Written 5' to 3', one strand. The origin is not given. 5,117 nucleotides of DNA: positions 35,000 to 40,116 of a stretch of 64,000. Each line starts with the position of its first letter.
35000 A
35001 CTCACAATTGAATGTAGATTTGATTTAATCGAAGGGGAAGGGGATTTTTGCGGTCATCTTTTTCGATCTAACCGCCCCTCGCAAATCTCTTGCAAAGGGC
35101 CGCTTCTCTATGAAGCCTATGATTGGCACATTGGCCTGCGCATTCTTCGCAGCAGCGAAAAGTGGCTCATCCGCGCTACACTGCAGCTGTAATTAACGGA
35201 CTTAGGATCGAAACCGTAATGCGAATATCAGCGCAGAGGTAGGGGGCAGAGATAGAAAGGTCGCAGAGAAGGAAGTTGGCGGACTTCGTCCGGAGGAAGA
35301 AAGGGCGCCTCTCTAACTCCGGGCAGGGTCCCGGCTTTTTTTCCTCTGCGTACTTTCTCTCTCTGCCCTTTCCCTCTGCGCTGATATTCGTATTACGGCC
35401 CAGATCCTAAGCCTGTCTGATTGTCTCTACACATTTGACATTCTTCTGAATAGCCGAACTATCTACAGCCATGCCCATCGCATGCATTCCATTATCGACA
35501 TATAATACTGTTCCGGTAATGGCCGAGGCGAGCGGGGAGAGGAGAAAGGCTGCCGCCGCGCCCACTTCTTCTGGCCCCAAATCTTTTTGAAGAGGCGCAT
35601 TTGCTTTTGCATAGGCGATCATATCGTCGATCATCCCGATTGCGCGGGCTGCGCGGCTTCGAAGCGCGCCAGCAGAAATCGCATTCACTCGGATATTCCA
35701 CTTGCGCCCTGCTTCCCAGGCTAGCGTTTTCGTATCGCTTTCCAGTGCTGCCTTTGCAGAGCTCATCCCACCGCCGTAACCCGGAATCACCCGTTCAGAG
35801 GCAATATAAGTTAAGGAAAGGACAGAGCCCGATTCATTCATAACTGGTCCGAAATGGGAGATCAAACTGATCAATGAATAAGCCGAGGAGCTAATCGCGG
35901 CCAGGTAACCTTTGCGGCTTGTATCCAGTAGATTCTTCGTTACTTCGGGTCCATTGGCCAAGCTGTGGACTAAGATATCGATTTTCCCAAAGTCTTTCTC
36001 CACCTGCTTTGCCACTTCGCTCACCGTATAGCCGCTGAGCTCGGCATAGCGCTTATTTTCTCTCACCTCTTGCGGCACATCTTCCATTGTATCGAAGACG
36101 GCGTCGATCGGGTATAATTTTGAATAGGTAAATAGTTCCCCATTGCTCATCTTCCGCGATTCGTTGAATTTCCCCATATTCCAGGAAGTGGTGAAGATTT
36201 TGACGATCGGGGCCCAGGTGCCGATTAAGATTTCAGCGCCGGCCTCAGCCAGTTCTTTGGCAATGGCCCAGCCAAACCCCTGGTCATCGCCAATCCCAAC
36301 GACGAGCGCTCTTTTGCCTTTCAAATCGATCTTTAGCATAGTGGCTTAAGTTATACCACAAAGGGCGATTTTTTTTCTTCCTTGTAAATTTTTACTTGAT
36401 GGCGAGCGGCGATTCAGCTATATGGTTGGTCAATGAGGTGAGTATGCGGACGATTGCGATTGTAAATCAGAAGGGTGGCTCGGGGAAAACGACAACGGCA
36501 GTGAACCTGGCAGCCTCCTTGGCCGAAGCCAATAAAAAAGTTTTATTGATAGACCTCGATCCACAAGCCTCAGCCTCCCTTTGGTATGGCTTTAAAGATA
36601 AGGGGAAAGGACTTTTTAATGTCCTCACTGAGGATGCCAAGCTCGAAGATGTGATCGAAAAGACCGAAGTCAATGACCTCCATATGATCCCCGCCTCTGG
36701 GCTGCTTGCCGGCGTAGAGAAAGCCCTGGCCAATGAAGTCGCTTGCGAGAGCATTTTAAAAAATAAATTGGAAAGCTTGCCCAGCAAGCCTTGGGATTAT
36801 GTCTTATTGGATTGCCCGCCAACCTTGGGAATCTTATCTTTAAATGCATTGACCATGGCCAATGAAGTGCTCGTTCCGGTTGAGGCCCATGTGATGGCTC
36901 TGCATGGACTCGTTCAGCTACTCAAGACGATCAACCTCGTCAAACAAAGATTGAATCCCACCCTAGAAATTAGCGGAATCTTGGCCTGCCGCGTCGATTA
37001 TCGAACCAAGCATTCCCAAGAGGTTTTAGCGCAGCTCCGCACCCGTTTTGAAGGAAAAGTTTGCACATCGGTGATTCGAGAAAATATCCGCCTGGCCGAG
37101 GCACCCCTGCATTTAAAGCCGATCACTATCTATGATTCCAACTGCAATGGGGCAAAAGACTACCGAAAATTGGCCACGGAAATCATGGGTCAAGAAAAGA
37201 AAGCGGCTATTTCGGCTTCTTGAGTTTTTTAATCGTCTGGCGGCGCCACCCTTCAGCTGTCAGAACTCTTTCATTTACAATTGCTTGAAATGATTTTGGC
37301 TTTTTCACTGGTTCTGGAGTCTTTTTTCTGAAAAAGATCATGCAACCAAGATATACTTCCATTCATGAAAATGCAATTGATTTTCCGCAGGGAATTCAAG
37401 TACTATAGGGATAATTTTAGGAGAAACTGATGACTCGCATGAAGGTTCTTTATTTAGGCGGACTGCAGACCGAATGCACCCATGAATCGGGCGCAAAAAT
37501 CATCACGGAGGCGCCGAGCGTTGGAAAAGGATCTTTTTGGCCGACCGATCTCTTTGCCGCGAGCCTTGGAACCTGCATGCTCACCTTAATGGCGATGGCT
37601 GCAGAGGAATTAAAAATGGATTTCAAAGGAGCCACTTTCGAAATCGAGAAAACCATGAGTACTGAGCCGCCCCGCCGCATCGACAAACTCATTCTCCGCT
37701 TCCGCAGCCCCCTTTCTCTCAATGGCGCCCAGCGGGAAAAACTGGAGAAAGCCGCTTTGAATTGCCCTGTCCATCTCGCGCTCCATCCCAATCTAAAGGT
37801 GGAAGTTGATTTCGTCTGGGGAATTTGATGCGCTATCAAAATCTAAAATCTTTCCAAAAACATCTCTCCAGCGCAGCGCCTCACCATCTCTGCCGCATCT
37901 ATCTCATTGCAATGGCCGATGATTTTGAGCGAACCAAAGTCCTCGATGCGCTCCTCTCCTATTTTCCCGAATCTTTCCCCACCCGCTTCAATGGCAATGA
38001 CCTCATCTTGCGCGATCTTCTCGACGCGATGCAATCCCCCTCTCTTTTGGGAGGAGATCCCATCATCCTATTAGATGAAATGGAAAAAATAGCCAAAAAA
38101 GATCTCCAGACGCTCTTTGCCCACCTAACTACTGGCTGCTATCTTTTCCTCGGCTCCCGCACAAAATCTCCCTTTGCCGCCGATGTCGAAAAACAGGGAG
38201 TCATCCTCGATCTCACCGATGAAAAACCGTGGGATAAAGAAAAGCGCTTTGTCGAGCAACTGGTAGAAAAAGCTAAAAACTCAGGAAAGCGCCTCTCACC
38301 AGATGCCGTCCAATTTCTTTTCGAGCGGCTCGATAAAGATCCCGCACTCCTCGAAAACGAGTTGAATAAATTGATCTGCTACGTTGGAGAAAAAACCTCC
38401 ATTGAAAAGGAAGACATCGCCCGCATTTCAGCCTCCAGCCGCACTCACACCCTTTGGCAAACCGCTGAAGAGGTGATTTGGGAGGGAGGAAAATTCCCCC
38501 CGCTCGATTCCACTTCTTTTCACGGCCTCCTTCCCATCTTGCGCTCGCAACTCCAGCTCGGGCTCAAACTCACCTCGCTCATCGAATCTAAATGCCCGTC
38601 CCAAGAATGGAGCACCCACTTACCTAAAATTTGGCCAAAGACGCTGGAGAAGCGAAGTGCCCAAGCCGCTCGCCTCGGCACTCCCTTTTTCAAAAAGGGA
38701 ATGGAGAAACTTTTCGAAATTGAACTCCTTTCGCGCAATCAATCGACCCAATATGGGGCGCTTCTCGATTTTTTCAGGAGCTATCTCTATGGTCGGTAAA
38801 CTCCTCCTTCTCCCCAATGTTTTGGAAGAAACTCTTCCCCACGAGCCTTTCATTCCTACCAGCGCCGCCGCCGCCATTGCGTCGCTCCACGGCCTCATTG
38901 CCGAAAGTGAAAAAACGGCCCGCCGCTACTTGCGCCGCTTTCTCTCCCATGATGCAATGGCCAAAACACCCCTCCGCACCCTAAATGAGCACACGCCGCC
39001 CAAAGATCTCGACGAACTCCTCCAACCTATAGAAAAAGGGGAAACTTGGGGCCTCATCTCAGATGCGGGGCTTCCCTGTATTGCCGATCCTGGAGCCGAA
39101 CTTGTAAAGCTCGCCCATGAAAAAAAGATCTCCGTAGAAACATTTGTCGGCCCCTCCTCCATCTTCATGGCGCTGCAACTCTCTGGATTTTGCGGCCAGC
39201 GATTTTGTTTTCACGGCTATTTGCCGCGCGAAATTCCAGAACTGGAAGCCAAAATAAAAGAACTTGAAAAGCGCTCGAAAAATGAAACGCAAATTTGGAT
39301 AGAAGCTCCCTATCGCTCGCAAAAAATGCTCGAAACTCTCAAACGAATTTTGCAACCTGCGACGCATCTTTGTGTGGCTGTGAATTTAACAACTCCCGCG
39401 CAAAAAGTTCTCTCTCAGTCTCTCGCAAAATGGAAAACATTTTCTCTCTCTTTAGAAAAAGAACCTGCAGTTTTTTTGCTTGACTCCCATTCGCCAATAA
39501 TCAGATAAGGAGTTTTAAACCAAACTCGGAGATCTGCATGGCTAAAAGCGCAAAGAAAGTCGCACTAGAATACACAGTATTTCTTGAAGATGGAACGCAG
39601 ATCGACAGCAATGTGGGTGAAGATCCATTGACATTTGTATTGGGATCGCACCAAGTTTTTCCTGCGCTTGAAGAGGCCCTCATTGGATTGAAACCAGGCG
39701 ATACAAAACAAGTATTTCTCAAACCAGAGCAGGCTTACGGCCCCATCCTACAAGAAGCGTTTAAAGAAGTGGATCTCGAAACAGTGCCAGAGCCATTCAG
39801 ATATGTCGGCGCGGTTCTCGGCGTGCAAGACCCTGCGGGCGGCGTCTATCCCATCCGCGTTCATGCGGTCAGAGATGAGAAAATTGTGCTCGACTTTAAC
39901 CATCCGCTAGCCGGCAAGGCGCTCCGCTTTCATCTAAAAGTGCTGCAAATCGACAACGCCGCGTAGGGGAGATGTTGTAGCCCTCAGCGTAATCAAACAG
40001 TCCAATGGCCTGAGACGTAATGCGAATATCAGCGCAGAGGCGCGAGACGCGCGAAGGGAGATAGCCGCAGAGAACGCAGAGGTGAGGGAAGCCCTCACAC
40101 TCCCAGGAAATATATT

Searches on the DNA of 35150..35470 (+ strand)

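Call 70: search_rna_families(source=window, start=35150, end=35470, threshold=evalue, max_evalue=1)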
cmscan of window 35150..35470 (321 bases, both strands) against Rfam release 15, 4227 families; matches with E-value up to 1: 6.
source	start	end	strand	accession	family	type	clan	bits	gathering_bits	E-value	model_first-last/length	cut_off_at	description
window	35214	35400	+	RF04203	MIR1144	Gene; miRNA;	-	33.7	90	0.00028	1-197/197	no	MIR1144 microRNA precursor family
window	35237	35375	+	RF00802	mir-207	Gene; miRNA;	-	23.6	88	0.03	1-78/78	no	mir-207 microRNA precursor family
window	35241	35371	+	RF03946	mir-3132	Gene; miRNA;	-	21.9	84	0.17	1-75/75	no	mir-3132 microRNA precursor family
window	35237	35376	+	RF04164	MIR1507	Gene; miRNA;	-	21.7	73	0.013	1-107/107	no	MIR1507 microRNA precursor family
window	35243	35369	-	RF03629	mir-641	Gene; miRNA;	-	21.2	100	0.11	1-98/98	no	mir-641 microRNA precursor family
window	35245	35367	+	RF03774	mir-2110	Gene; miRNA;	-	20.1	90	0.29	1-75/75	no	mir-2110 microRNA precursor family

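Call 72: search_dna_similar(query=window:35190-35425:+, collection=plasmids, mode=distant, max_evalue=0.01, max_rows=10)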
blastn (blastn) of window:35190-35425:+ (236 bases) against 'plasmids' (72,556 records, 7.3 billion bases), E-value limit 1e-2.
No match.

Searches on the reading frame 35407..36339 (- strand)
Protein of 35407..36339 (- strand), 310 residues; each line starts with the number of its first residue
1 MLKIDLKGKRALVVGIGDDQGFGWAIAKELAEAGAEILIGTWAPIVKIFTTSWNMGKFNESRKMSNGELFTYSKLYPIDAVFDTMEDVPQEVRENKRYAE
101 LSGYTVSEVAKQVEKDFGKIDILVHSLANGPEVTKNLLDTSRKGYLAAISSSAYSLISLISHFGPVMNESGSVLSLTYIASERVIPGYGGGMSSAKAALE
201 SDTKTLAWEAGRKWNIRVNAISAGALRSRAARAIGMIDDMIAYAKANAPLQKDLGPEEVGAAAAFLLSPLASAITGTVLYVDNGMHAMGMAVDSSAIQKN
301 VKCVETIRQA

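Call 11: search_protein_families(library=pfam, proteins=[window:35407-36339:-])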
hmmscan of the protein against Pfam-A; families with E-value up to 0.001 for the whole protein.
window:35407-36339:- (310 aa): 3 families
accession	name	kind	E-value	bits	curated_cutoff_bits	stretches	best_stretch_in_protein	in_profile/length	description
PF13561.12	adh_short_C2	-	1.2e-56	192.4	27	1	106-286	58-236/236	Enoyl-(Acyl carrier protein) reductase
PF00106.31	adh_short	-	3.7e-13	49.8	26.6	1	106-232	64-188/195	short chain dehydrogenase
PF12241.14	Enoyl_reductase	-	5.9e-05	23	22.1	0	107-132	38-63/236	Trans-2-enoyl-CoA reductase catalytic region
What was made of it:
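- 35407..35421 (-): The last four codons and stop of fabI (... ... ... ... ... = I R Q A *). These bases lie in the outer right arm of copy B. Pfam enoyl-ACP reductase match in call 11.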

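Call 32: find_homologous_proteins(query=window:35407-36339:-, max_evalue=1e-60)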
Query window:35407-36339:- (310 aa): 7988 proteins with E <= 1e-60 among 8000 candidates; the best 120 are listed.
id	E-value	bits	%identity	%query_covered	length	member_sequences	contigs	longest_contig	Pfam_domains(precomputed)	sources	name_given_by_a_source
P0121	3.2e-197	671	100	100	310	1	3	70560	PF13561.13,PF00106.32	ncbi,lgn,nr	ncbi:MAG TPA: enoyl-[acyl-carrier-protein] reductase [Chlamydiales bacterium]|nr:enoyl-[acyl-carrier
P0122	2.7e-169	580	89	96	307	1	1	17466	PF13561.13,PF00106.32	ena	-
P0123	9.6e-169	578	88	96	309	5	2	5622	PF13561.13,PF00106.32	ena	-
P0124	1.1e-168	578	88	97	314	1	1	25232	PF13561.13,PF00106.32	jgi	jgi:enoyl-[acyl-carrier protein] reductase I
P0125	1.5e-168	577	87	97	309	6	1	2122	PF13561.13,PF00106.32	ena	-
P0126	2.5e-168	577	86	99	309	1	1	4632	PF13561.13,PF00106.32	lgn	-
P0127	2.7e-168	577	87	97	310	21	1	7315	PF13561.13,PF00106.32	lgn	-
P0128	3.6e-168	576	87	97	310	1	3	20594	PF13561.13,PF00106.32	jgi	jgi:enoyl-[acyl-carrier protein] reductase I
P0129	4.9e-168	576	86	97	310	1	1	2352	PF13561.13,PF00106.32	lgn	-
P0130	7.2e-168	575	86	98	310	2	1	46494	PF13561.13,PF00106.32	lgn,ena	-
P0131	1.6e-167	574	86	99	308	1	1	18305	PF13561.13,PF00106.32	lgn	-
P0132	1.7e-167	574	85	99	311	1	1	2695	PF13561.13,PF00106.32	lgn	-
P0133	2.1e-167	574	86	98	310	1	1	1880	PF13561.13,PF00106.32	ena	-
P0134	2.6e-167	573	84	99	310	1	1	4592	PF13561.13,PF00106.32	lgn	-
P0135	5.1e-167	572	84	99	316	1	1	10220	PF13561.13,PF00106.32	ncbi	-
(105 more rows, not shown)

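Call 33: find_encoding_contigs(protein=P0121, flank=10000, max_places=6)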
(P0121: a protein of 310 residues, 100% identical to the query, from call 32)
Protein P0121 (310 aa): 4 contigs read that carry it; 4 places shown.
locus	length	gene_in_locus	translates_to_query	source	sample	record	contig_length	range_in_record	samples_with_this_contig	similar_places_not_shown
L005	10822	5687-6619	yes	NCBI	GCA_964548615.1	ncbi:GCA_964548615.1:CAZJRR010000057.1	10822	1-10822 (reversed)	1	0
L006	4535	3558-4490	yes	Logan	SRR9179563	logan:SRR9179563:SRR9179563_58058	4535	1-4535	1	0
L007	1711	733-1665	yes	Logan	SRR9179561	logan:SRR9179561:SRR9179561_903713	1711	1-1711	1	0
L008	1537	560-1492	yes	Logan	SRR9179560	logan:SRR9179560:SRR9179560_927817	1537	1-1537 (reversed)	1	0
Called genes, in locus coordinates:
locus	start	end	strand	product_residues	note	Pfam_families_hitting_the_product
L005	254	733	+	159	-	-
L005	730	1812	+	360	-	PF04055:Radical_SAM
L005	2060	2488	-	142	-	PF00254:FKBP_C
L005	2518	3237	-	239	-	PF00590:TP_methylase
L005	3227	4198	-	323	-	-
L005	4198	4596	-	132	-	PF02566:OsmC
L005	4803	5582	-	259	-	PF00142:Fer4_NifH, PF01656:CbiA, PF02374:ArsA_ATPase, PF06564:CBP_BcsQ, PF09140:MipZ, PF10609:ParA, PF13614:AAA_31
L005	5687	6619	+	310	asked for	PF00106:adh_short, PF13561:adh_short_C2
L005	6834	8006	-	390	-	-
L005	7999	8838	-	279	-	PF08282:Hydrolase_3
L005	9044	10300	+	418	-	-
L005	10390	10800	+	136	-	PF04347:FliO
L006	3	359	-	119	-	?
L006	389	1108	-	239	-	PF00590:TP_methylase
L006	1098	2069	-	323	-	-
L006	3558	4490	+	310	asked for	PF00106:adh_short, PF13561:adh_short_C2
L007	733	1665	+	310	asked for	PF00106:adh_short, PF13561:adh_short_C2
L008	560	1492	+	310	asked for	PF00106:adh_short, PF13561:adh_short_C2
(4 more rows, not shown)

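Call 49: find_encoding_contigs(protein=P0124, flank=6000, max_places=2)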
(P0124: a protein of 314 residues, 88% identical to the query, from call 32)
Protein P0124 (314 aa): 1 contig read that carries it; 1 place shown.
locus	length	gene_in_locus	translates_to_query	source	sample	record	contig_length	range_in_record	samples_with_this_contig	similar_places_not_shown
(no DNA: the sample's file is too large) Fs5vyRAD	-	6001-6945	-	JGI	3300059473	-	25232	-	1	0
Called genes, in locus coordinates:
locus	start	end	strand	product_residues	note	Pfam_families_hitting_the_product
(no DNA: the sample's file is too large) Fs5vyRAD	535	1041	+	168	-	-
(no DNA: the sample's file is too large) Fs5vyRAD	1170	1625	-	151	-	PF00254:FKBP_C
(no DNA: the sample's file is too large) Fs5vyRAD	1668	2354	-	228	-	PF00590:TP_methylase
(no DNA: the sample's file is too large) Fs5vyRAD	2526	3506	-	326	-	-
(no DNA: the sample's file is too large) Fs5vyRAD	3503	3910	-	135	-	PF02566:OsmC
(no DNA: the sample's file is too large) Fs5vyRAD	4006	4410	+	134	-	-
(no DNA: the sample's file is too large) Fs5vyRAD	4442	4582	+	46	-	-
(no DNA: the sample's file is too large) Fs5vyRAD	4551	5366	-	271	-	PF00142:Fer4_NifH, PF01656:CbiA, PF02374:ArsA_ATPase, PF06564:CBP_BcsQ, PF09140:MipZ, PF10609:ParA, PF13614:AAA_31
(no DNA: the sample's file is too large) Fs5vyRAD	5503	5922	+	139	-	-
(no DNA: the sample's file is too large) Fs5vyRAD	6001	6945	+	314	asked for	PF00106:adh_short (weak), PF13561:adh_short_C2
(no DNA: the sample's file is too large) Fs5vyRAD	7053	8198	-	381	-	-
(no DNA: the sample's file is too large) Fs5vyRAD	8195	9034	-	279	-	PF08282:Hydrolase_3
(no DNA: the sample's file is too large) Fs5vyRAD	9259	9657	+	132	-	-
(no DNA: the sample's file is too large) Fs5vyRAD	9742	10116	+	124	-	PF04347:FliO (weak)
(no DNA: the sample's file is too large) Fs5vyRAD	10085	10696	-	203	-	-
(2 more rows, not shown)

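Call 50: find_encoding_contigs(protein=P0122, flank=6000, max_places=2)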
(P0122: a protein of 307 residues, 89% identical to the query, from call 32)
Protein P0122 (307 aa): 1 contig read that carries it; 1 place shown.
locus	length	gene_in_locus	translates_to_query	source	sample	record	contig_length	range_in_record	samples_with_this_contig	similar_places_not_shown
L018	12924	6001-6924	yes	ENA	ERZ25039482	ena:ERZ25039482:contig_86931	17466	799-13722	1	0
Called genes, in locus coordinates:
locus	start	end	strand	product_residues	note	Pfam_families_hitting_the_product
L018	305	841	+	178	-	-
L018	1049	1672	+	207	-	PF06969:HemN_C (weak)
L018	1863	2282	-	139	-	PF00254:FKBP_C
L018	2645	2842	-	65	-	-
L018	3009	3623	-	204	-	-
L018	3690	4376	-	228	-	-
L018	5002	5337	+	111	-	-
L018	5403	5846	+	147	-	-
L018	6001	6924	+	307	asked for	PF00106:adh_short, PF13561:adh_short_C2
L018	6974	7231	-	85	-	-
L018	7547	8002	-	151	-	-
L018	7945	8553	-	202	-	-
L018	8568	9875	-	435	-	-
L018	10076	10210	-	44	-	-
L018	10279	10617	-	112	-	-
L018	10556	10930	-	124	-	-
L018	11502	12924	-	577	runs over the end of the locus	-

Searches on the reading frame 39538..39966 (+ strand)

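Call 11: search_protein_families(library=pfam, proteins=[window:39538-39966:+])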
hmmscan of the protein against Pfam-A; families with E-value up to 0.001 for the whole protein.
window:39538-39966:+ (142 aa): 1 family
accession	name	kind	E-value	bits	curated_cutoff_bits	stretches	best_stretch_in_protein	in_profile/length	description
PF00254.34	FKBP_C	-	1.3e-14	54.7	21.1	1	2-69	5-73/94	FKBP-type peptidyl-prolyl cis-trans isomerase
